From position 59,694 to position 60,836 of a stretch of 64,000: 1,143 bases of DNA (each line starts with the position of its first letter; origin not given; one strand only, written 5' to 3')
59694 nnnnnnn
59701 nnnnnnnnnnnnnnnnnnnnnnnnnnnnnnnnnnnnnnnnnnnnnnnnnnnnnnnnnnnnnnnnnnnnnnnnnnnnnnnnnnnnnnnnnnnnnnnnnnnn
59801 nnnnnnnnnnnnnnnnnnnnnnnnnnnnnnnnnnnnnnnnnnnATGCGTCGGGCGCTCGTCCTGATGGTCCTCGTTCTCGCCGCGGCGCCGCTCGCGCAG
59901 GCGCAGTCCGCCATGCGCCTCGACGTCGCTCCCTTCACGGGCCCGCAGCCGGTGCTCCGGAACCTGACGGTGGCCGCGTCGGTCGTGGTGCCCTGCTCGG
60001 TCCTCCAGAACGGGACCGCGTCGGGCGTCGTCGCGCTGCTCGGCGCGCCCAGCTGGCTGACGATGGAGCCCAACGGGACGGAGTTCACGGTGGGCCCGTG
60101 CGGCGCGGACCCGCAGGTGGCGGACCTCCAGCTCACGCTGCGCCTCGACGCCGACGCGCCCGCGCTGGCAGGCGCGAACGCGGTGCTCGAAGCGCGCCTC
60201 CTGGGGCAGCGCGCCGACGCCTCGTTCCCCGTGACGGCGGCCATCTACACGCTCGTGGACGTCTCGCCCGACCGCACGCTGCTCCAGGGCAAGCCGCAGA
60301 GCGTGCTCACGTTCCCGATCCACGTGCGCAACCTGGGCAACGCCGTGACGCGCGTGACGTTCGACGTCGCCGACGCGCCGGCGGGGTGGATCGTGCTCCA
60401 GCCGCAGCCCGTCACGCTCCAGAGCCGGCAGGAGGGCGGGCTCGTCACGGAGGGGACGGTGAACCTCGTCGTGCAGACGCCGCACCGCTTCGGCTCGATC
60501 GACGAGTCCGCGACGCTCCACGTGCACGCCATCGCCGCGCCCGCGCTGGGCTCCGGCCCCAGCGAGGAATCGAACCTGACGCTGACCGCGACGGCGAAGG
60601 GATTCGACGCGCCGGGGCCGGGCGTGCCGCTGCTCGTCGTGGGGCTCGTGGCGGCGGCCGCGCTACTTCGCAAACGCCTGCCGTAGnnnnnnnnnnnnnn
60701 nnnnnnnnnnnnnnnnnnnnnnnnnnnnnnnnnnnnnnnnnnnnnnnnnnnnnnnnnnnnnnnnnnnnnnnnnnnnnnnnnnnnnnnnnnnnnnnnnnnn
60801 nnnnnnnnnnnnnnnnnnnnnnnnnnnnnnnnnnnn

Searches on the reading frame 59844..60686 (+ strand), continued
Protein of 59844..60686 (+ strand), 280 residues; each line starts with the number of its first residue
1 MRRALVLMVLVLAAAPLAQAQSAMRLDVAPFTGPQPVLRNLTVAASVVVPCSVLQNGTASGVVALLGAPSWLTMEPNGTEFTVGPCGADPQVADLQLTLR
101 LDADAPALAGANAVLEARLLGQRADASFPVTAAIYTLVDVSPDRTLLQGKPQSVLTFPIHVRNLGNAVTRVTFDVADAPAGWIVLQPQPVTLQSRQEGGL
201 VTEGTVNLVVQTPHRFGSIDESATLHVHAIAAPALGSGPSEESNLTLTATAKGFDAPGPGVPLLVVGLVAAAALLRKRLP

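Call 75: list_cluster_members(proteins=[P0010, P0012, P0014, P0015, P0017, P0020, P0024, P0033, P0058, P0062])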
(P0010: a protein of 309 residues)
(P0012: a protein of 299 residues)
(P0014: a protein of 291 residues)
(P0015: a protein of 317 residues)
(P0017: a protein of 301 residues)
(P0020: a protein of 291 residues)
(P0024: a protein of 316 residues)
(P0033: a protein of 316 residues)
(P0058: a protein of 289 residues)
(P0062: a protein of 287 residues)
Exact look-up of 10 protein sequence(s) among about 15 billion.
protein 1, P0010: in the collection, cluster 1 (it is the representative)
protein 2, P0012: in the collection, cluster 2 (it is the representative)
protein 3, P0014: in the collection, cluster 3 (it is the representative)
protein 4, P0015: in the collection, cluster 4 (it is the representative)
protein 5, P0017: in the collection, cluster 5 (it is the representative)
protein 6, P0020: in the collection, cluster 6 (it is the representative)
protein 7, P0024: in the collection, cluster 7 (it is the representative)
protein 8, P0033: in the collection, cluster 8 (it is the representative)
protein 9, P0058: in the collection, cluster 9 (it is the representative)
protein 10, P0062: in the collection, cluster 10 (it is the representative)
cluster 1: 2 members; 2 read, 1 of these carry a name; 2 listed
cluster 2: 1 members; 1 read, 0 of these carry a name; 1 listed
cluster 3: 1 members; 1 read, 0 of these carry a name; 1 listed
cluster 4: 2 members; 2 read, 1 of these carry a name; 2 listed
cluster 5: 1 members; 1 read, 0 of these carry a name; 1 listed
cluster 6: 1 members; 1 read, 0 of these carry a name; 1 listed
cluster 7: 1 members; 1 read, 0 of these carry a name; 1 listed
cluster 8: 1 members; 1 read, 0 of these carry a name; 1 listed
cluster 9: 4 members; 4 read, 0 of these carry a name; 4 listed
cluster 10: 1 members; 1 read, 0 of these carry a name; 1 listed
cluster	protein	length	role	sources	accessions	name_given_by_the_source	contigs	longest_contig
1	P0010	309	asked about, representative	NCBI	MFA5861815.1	MAG: hypothetical protein WDA16_08990 [Candidatus Thermoplasmatota archaeon]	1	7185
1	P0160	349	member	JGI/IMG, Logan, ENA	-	-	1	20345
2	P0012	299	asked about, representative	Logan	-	-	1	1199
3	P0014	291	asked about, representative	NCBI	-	-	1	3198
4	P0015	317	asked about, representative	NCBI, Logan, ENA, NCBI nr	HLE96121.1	MAG TPA: hypothetical protein VI997_02020 [Candidatus Thermoplasmatota archaeon] | hypothetical protein [Candidatus Thermoplasmatota archaeon]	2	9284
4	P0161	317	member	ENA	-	-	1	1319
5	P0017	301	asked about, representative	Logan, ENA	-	-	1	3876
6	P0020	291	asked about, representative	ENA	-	-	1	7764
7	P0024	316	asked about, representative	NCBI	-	-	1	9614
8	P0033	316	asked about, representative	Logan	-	-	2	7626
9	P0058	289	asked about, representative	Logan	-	-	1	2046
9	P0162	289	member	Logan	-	-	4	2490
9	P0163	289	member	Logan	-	-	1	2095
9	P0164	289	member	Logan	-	-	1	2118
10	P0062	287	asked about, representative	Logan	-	-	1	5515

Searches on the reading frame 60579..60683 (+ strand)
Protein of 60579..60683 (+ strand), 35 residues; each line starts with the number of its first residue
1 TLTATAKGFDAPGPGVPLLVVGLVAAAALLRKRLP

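Call 18: search_protein_families(library=ncbifam, proteins=[window:60579-60683:+], max_evalue=10)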
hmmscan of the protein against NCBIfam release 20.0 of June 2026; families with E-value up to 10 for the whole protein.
seq(35 aa): 4 families
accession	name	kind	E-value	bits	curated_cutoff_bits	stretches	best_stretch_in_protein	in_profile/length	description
TIGR03024.1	arch_PEF_CTERM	domain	0.023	14.9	23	1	14-33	5-24/25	PEF-CTERM sorting domain-containing protein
TIGR03901.2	MYXO-CTERM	domain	0.066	13.6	20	1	11-33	11-33/34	MYXO-CTERM sorting domain-containing protein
TIGR03382.1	GC_trans_RRR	domain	0.12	13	15.85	1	14-33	7-26/27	MYXO-CTERM sorting domain-containing protein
TIGR04126.1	PGF_CTERM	domain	0.42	10.3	24.5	1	9-33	3-27/28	PGF-CTERM sorting domain-containing protein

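Call 74: search_protein_families(library=ncbifam, alignment_id=A4, max_evalue=0.001)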
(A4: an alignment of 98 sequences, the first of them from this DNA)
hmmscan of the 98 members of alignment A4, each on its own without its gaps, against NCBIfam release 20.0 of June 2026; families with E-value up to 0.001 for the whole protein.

A. member 1, seq(34 aa): 0 families

B. families by the number of members that match (of 98 scanned): 7 families
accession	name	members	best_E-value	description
TIGR03901.2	MYXO-CTERM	4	5e-05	MYXO-CTERM sorting domain-containing protein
TIGR04126.1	PGF_CTERM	2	3.4e-05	PGF-CTERM sorting domain-containing protein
NF033507.3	Loki-CTERM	1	1.7e-06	Loki-CTERM sorting domain-containing protein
NF045529.2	Heimdall-CTERM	1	5.4e-06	Heimdall-CTERM domain-containing surface protein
NF033191.4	JDVT-CTERM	1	0.00014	JDVT-CTERM domain-containing protein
TIGR02595.1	PEP_CTERM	1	0.00017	PEP-CTERM sorting domain-containing protein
NF038125.1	PEP_CTERM_THxN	1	0.00096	THxN family PEP-CTERM protein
